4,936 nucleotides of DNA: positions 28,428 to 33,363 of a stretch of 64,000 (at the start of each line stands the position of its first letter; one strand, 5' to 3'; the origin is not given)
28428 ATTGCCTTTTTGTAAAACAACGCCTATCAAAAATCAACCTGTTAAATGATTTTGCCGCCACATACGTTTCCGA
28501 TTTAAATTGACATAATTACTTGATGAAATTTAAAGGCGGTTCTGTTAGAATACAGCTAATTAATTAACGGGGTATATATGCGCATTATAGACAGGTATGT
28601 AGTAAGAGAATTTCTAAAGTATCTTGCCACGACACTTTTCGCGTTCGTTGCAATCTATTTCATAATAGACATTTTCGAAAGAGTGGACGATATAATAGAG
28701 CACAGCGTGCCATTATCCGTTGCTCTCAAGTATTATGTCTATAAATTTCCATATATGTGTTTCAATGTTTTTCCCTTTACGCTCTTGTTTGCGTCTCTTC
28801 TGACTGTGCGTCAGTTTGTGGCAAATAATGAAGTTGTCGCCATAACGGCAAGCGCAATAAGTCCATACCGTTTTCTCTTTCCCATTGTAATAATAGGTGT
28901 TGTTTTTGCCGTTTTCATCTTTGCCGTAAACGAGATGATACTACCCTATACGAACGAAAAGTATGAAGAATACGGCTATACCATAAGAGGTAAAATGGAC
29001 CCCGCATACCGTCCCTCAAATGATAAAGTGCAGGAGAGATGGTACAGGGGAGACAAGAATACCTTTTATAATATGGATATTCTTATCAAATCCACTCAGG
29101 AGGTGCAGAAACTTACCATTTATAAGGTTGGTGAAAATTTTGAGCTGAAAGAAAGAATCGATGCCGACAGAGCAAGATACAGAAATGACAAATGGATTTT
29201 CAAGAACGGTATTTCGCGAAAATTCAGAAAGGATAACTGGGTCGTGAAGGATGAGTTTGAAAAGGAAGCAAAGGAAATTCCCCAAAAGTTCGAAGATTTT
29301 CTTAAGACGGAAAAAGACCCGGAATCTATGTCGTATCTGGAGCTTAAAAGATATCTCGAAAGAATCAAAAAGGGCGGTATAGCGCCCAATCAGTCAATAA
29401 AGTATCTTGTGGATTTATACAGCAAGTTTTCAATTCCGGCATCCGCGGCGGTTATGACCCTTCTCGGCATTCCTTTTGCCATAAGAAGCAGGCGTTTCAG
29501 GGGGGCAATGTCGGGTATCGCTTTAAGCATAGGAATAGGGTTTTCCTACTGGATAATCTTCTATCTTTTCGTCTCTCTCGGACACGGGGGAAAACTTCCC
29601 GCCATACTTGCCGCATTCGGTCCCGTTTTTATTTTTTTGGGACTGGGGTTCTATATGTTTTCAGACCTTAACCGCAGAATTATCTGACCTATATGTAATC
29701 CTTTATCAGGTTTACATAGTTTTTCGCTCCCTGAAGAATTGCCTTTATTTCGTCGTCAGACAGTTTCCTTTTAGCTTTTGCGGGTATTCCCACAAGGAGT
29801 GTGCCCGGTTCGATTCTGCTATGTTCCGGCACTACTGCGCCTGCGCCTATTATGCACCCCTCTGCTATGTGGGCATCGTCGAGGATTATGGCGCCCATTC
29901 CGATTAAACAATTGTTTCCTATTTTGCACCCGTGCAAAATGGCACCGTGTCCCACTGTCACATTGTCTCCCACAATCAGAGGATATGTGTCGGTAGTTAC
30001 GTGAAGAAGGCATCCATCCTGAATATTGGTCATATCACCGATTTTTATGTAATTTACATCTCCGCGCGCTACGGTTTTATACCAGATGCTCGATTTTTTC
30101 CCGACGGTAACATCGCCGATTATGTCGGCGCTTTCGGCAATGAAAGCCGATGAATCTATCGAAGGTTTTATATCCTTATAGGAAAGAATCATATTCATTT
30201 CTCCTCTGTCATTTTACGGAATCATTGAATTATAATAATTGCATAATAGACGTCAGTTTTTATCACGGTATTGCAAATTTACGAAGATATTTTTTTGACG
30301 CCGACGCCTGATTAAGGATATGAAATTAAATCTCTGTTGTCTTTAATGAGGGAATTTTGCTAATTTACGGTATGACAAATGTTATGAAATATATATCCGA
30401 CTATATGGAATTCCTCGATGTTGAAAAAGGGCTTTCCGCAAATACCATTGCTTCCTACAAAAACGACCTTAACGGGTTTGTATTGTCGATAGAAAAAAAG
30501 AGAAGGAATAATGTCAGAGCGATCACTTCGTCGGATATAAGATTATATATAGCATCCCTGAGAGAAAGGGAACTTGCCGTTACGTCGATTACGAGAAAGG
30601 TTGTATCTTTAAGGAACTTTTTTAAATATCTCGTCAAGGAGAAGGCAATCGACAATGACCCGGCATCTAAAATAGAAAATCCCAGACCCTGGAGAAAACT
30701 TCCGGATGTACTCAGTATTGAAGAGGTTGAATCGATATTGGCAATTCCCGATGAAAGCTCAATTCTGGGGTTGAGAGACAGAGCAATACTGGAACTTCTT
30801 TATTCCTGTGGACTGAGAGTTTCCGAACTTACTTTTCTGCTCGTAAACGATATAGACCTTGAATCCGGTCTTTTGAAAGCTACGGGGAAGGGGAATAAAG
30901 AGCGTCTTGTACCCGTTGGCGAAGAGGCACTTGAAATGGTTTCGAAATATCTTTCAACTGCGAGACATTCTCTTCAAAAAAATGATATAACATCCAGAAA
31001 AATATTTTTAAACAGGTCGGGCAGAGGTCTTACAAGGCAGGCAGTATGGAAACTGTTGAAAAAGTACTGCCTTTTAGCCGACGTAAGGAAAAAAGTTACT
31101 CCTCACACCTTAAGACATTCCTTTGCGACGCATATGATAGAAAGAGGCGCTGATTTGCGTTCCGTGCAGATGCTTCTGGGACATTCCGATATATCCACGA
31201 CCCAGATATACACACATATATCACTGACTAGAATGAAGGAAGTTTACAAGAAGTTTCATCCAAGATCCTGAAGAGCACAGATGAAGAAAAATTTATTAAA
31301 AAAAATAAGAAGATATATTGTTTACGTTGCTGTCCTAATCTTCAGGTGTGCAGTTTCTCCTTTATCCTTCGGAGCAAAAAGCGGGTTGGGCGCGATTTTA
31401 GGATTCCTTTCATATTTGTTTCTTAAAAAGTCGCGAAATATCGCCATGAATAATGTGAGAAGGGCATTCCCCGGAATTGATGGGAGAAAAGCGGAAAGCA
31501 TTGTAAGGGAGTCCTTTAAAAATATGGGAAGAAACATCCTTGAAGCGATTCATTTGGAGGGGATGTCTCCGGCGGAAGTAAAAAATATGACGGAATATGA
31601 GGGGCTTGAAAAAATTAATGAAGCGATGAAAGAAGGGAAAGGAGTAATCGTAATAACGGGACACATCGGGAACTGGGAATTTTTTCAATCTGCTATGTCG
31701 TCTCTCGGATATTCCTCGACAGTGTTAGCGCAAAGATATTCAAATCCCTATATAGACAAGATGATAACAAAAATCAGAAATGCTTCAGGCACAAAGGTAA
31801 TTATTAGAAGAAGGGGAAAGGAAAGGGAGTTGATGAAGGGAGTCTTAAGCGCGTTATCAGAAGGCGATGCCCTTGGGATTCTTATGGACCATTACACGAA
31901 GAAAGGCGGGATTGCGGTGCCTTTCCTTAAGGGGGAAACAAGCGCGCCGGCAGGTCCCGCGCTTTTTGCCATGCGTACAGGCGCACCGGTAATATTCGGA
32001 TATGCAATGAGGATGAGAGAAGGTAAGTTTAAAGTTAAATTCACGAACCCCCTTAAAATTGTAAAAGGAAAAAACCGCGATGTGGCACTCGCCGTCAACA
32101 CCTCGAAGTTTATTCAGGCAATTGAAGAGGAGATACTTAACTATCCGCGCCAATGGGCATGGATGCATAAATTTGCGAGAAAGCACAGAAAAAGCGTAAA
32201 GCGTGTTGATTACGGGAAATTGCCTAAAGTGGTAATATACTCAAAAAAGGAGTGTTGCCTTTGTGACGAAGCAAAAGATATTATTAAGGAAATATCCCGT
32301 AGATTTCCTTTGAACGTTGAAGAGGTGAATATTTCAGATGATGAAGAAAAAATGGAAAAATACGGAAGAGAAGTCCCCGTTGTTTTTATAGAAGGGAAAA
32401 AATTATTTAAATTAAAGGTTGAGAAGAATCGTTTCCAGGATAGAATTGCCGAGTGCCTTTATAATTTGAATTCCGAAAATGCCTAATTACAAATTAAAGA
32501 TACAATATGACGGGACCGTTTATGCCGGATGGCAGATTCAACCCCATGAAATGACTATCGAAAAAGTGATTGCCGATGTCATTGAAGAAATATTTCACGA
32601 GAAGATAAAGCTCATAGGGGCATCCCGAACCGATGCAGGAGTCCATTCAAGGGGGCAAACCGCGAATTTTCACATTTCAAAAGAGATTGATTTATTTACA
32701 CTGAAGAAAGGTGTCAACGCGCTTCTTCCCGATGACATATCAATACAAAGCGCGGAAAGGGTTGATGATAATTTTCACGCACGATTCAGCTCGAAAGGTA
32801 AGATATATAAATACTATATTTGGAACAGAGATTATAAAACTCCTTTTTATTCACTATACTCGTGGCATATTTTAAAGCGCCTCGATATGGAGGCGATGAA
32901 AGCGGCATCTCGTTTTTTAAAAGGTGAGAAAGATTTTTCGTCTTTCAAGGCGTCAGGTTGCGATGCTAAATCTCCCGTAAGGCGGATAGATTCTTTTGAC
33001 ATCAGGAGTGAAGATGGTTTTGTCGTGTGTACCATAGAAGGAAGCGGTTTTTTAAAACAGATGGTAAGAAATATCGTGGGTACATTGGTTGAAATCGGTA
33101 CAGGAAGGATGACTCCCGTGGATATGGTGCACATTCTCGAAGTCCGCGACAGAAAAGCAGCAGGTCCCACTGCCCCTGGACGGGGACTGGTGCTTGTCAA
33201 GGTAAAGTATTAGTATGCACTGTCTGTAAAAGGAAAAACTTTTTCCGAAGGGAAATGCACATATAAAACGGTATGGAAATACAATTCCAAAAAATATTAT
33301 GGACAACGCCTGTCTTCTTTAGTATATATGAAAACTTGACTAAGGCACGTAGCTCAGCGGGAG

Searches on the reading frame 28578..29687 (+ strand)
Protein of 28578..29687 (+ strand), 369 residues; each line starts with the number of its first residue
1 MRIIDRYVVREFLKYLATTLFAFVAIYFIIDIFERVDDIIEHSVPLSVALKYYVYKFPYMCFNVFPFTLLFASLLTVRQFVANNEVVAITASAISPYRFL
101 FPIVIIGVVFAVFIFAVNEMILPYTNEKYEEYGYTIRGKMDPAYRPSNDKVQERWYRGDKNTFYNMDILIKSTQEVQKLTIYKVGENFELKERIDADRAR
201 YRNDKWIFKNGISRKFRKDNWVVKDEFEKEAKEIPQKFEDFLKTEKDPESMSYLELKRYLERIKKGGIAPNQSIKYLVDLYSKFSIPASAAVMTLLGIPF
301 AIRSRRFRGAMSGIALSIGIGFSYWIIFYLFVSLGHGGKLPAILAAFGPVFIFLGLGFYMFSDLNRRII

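Call 25: search_protein_families(library=pfam, proteins=[window:28578-29687:+], max_evalue=0.00001)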
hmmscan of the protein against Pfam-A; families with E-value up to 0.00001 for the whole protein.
window:28578-29687:+ (369 aa): 1 family
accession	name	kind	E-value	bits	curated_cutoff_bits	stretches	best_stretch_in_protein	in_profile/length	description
PF03739.19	LptF_LptG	-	5.7e-83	279.3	27.9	1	6-361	1-351/353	Lipopolysaccharide export system permease LptF/LptG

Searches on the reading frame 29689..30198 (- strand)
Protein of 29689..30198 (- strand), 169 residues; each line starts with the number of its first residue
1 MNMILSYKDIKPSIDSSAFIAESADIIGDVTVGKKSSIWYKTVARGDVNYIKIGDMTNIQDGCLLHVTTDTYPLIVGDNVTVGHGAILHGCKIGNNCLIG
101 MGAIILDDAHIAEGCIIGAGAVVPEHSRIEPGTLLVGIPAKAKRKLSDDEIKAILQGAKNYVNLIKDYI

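Call 25: search_protein_families(library=pfam, proteins=[window:29689-30198:-], max_evalue=0.00001)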
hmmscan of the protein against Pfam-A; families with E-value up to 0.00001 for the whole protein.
window:29689-30198:- (169 aa): 3 families
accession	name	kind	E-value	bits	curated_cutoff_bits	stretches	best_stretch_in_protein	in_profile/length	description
PF00132.30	Hexapep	-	1.8e-16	59.4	27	1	90-123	1-34/36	Bacterial transferase hexapeptide (six repeats)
PF25084.1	LbH_EIF2B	-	4.9e-09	36.6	54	1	52-133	23-103/105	EIF2B subunit epsilon LbH domain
PF14602.12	Hexapep_2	-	4.6e-06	26.7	27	1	73-105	1-32/34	Hexapeptide repeat of succinyl-transferase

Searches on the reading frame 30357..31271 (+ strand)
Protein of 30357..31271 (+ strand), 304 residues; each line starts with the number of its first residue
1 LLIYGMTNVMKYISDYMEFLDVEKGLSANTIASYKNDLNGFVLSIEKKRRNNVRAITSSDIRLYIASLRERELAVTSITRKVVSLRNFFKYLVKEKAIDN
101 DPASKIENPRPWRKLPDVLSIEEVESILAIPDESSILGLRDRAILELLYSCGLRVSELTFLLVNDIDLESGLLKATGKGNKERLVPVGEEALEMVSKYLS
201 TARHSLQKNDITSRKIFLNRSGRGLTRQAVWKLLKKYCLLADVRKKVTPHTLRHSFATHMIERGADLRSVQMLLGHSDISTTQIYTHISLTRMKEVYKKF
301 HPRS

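Call 25: search_protein_families(library=pfam, proteins=[window:30357-31271:+], max_evalue=0.00001)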
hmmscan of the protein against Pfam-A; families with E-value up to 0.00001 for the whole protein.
window:30357-31271:+ (304 aa): 3 families
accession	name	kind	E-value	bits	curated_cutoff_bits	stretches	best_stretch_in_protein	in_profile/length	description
PF00589.27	Phage_integrase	-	6.3e-49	166.5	27.1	1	119-289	3-169/172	Phage integrase family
PF02899.23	Phage_int_SAM_1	-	7.5e-17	61.8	22.3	1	13-96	1-83/83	Phage integrase, N-terminal SAM-like domain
PF13495.12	Phage_int_SAM_4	-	3.3e-07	31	27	1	22-96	11-82/85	Phage integrase, N-terminal SAM-like domain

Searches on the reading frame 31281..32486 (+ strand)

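Call 25: search_protein_families(library=pfam, proteins=[window:31281-32486:+], max_evalue=0.00001)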
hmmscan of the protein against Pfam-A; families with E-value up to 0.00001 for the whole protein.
window:31281-32486:+ (401 aa): 3 families
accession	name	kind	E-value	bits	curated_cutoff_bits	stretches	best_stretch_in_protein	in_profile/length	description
PF03279.18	Lip_A_acyltrans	-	1.9e-44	152.5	22.3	1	6-297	8-291/295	Bacterial lipid A biosynthesis acyltransferase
PF05768.20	Glrx-like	-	1.1e-15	58.1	26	1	316-388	1-75/77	Glutaredoxin-like domain (DUF836)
PF00462.30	Glutaredoxin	-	2.7e-08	34.3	22.9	1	317-373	1-58/60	Glutaredoxin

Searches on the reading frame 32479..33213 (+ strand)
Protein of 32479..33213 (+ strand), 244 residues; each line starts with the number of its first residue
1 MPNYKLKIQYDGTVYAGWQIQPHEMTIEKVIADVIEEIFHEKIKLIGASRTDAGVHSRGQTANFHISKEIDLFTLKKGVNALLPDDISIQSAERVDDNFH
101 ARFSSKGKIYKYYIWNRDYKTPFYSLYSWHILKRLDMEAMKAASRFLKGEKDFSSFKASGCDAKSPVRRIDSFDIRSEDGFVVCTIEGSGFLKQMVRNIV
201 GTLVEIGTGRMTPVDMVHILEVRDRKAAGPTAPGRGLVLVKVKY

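Call 25: search_protein_families(library=pfam, proteins=[window:32479-33213:+], max_evalue=0.00001)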
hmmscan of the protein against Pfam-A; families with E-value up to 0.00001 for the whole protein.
window:32479-33213:+ (244 aa): 1 family
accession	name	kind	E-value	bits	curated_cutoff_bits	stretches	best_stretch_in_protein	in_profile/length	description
PF01416.25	PseudoU_synth_1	-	1.3e-41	141.9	23.3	2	145-244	3-107/108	tRNA pseudouridine synthase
